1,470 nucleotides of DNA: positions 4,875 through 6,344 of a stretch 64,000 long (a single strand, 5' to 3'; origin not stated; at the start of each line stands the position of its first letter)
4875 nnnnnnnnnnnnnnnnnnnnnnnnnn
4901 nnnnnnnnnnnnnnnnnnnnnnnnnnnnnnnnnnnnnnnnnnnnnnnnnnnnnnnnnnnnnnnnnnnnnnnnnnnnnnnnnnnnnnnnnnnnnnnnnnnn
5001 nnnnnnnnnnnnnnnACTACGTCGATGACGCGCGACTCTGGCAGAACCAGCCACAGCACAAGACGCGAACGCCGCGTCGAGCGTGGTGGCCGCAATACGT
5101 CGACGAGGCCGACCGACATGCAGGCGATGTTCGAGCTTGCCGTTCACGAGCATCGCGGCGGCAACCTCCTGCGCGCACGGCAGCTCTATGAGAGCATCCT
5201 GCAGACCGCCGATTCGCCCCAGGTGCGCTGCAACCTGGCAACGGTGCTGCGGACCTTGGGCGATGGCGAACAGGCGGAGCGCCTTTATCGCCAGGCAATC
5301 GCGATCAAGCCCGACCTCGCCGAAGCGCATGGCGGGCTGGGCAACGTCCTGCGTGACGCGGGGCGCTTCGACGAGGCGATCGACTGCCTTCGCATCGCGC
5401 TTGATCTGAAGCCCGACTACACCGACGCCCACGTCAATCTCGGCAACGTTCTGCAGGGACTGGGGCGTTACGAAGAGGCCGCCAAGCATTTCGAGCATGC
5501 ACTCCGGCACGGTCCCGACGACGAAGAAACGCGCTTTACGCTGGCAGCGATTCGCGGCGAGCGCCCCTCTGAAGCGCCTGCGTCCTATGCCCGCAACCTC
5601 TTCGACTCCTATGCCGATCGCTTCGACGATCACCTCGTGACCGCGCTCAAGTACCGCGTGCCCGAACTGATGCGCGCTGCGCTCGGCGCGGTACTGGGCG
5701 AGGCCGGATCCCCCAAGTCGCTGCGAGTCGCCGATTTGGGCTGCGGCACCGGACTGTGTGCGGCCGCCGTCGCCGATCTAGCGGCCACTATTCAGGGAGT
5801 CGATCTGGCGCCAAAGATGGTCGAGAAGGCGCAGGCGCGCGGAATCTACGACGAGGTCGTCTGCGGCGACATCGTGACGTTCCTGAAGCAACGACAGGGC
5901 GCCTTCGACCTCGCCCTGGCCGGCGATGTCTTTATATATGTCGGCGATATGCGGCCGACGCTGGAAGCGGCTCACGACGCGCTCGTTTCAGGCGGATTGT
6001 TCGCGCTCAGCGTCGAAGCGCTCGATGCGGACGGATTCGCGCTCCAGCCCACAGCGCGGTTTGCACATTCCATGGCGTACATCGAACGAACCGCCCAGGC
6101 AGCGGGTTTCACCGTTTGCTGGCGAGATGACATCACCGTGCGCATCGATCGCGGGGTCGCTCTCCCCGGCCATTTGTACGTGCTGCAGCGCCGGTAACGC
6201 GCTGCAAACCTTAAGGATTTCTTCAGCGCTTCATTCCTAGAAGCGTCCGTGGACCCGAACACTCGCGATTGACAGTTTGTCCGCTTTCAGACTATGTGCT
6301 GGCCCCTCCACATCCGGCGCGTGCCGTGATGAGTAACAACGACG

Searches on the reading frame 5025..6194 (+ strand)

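Call 50: search_protein_families(library=pfam, proteins=[window:5025-6194:+], max_evalue=0.00001)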
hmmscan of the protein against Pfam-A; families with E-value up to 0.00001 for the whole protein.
window:5025-6194:+ (390 aa): 23 families
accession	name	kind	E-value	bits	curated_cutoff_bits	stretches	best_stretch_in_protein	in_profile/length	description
PF13424.12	TPR_12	-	5.5e-28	97.4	30.1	3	97-161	1-73/77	Tetratricopeptide repeat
PF00515.34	TPR_1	-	2.1e-24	84.7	27.8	2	99-132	1-34/34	Tetratricopeptide repeat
PF13432.12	TPR_16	-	5e-24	84.8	32.7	2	105-166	3-64/65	Tetratricopeptide repeat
PF07719.23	TPR_2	-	1.4e-23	81.4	27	2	134-166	2-34/34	Tetratricopeptide repeat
PF13414.12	TPR_11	-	8.2e-21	73.9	26.8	1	106-147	1-42/42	TPR repeat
PF14559.12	TPR_19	-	4.7e-19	68.9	25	2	109-168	1-60/68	Tetratricopeptide repeat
PF13428.12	TPR_14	-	1.5e-18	65.8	23.5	0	135-175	3-43/44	Tetratricopeptide repeat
PF13176.12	TPR_7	-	1.3e-17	62.8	27.9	0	135-167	1-35/36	Tetratricopeptide repeat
PF13181.12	TPR_8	-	2.3e-16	58.9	25.7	0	134-160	2-28/34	Tetratricopeptide repeat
PF13431.12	TPR_17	-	4.8e-14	51.8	24.4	0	87-119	1-33/34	Tetratricopeptide repeat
PF13374.12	TPR_10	-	1.1e-13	51.1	27.5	0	138-161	7-30/42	Tetratricopeptide repeat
PF08241.18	Methyltransf_11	-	2.9e-13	50.7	21.2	1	237-327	2-94/95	Methyltransferase domain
PF13649.12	Methyltransf_25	-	2.7e-12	47.6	27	1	235-324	1-97/97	Methyltransferase domain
PF08242.18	Methyltransf_12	-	1.2e-11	45.6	30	1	237-326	2-98/98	Methyltransferase domain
PF24575.1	TPR_Slam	-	3e-10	40.9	35.2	0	27-101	10-83/104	Surface lipoprotein assembly modifier, N-terminal TPR repeats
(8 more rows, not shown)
